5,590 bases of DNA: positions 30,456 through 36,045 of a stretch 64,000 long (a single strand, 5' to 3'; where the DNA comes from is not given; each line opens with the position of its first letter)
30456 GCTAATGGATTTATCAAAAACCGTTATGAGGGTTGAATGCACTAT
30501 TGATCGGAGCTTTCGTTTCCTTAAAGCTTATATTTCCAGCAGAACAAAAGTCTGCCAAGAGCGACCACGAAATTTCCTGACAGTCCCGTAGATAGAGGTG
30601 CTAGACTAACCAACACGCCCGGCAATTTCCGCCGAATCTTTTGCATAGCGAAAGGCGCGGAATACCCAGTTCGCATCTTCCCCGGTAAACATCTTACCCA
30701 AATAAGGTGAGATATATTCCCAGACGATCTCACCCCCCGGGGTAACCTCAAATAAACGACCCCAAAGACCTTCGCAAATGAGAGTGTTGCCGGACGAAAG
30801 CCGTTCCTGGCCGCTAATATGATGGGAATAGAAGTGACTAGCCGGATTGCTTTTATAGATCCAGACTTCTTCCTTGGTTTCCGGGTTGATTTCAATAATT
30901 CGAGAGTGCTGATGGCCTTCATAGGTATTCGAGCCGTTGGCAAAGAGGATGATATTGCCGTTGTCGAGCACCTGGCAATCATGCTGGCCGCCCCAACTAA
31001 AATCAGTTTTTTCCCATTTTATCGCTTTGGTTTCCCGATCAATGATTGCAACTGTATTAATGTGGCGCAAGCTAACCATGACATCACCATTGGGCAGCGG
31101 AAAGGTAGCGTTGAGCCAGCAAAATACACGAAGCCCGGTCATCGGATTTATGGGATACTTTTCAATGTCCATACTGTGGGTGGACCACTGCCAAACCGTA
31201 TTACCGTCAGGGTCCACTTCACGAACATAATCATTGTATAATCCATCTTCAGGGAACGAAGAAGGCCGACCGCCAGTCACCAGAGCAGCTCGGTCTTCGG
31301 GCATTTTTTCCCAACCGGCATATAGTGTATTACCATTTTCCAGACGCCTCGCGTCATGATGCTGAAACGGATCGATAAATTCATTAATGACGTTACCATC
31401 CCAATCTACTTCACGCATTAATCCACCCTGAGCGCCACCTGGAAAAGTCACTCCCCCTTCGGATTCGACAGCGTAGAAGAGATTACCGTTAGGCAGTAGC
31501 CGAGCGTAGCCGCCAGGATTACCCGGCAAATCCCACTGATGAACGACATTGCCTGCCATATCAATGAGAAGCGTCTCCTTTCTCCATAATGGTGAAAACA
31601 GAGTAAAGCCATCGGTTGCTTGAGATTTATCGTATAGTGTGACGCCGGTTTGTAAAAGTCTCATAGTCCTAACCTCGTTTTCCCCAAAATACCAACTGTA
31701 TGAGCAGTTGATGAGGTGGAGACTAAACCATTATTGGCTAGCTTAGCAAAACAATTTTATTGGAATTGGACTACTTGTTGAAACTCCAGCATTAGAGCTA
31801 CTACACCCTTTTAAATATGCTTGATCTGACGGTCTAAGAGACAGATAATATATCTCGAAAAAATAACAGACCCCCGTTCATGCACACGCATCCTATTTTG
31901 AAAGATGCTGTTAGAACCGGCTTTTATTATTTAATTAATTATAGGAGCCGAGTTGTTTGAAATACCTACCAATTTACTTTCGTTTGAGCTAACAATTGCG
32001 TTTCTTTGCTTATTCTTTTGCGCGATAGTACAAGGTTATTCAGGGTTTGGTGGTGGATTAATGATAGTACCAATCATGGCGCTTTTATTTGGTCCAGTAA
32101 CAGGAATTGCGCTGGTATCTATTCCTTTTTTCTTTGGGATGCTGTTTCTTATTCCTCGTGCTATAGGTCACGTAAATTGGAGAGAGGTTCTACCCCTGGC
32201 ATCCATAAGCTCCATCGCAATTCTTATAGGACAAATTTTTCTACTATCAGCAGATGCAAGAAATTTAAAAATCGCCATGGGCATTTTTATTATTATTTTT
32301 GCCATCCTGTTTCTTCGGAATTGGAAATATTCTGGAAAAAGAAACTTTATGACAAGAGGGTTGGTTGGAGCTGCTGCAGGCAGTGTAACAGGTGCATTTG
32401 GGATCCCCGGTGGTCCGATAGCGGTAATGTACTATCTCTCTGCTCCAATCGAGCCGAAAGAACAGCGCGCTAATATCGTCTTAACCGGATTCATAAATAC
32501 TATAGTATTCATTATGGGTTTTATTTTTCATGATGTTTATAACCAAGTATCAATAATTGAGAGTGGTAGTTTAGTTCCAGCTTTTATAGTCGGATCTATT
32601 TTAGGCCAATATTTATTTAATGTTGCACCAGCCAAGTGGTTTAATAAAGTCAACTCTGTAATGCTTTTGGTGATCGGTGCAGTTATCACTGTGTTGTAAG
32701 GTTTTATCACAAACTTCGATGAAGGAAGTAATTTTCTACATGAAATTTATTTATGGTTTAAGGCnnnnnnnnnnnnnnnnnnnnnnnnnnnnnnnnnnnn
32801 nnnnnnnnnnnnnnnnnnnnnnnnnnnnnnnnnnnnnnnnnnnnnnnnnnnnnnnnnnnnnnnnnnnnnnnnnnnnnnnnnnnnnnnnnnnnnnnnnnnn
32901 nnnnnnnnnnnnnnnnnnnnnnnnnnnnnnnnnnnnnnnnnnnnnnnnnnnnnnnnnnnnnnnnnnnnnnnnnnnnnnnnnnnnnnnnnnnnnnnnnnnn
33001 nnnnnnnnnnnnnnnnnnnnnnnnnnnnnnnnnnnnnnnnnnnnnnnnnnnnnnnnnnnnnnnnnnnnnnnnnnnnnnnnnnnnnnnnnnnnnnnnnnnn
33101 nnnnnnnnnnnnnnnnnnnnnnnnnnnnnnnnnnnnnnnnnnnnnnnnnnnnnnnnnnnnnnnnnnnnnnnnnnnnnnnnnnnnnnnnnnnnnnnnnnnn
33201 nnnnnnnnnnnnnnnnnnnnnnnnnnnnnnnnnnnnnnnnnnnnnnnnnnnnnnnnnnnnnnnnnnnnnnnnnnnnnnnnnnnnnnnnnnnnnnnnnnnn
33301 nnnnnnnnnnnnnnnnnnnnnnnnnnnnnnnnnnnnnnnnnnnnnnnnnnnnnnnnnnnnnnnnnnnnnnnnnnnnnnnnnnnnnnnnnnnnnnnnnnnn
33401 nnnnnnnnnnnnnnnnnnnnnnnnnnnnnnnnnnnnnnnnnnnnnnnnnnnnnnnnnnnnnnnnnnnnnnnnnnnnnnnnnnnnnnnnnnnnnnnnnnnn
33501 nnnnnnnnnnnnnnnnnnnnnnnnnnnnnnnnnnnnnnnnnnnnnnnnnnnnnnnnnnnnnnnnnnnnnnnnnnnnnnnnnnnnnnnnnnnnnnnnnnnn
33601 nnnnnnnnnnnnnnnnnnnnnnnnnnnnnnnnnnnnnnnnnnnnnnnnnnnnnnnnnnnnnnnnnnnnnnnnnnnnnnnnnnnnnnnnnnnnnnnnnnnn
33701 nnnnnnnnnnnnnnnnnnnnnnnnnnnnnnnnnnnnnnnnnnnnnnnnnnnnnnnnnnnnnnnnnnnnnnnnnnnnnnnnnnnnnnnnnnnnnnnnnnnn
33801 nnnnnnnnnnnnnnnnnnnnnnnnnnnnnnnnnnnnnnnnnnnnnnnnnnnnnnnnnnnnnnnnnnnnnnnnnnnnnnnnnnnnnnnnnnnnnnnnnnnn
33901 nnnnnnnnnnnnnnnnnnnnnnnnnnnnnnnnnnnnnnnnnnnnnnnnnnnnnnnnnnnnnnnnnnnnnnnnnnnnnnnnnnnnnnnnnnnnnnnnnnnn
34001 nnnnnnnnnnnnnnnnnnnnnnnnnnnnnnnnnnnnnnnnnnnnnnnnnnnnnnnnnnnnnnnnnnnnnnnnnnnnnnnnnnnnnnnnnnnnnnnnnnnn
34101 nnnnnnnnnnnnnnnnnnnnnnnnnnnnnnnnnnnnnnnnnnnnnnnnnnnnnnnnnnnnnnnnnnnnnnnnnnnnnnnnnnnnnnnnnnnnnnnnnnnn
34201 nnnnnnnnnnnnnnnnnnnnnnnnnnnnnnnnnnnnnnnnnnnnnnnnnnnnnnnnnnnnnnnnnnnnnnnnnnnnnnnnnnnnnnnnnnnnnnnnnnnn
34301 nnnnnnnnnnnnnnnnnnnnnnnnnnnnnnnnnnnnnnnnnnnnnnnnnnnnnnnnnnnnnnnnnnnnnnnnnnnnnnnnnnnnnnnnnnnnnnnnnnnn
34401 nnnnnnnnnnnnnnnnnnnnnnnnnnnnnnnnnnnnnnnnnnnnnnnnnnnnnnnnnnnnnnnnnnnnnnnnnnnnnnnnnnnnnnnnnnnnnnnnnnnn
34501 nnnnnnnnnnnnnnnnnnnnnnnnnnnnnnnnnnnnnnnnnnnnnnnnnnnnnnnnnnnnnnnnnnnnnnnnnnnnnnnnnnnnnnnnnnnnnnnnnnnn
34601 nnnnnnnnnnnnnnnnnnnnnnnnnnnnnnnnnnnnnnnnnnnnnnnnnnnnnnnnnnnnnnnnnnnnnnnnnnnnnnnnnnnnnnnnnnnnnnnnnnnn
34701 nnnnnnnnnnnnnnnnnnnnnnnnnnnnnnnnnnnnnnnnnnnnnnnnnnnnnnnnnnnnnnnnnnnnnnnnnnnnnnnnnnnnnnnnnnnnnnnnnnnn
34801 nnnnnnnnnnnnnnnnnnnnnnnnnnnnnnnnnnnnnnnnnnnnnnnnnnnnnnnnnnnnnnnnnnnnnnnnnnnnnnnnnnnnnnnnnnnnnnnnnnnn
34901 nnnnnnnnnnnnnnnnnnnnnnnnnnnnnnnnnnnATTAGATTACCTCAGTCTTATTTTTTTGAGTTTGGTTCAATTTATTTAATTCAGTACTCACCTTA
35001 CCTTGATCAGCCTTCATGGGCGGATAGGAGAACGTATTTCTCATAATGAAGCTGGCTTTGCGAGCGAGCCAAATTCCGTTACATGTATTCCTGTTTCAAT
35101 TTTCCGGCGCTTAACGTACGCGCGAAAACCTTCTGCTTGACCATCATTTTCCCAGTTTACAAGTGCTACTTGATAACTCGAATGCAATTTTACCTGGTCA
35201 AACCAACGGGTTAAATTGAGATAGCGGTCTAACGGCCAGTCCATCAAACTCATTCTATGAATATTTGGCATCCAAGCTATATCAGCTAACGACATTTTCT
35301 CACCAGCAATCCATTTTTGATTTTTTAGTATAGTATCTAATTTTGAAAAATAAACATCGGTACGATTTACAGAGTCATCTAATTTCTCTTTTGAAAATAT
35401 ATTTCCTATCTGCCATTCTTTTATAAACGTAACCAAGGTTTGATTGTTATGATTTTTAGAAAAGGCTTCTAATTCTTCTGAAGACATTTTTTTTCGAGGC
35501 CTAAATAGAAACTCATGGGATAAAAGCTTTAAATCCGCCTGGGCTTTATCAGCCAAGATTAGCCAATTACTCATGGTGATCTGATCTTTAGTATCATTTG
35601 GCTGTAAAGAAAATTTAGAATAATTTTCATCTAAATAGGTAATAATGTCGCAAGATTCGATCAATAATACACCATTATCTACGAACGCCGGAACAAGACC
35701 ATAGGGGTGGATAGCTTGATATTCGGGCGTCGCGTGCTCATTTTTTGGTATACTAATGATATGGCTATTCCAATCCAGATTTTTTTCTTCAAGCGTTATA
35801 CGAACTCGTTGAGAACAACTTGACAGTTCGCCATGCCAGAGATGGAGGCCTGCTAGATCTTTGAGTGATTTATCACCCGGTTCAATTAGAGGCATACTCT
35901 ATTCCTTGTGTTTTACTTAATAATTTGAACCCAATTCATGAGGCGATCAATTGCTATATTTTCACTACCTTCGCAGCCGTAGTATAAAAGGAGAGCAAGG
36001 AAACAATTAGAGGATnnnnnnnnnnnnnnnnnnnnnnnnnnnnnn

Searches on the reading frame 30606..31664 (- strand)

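Call 9: search_protein_families(library=pfam, proteins=[window:30606-31664:-])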
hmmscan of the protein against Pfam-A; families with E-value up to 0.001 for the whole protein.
window:30606-31664:- (352 aa): 3 families
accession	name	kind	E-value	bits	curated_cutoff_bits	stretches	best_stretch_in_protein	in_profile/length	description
PF05935.17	Arylsulfotrans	-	3e-15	56.6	24.2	1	16-302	12-335/374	Arylsulfotransferase (ASST)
PF14269.12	Arylsulfotran_2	-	4e-14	53.2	27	1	141-318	93-299/301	Arylsulfotransferase (ASST)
PF13360.13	PQQ_2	-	2.2e-06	27.9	27.6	1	145-317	3-144/233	Outer membrane protein assembly factor BamB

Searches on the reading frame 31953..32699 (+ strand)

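Call 9: search_protein_families(library=pfam, proteins=[window:31953-32699:+])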
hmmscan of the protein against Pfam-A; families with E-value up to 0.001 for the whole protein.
window:31953-32699:+ (248 aa): 1 family
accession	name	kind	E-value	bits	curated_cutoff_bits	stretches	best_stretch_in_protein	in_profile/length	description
PF01925.25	TauE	-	3e-29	102.8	32.6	1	17-243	2-235/237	Sulfite exporter TauE/SafE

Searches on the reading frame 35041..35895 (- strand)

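Call 65: search_protein_families(library=pfam, proteins=[window:35041-35895:-], max_evalue=1e-8)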
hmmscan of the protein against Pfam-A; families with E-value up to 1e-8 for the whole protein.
window:35041-35895:- (284 aa): 3 families
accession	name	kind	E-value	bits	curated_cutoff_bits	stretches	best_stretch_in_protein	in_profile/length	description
PF13417.12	GST_N_3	-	1.7e-16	60.7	22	1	23-93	5-72/75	Glutathione S-transferase, N-terminal domain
PF13409.12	GST_N_2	-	1.8e-16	60.9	25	1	25-90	2-69/70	Glutathione S-transferase, N-terminal domain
PF02798.26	GST_N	-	7.1e-11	42.7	20.9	1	16-90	2-76/76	Glutathione S-transferase, N-terminal domain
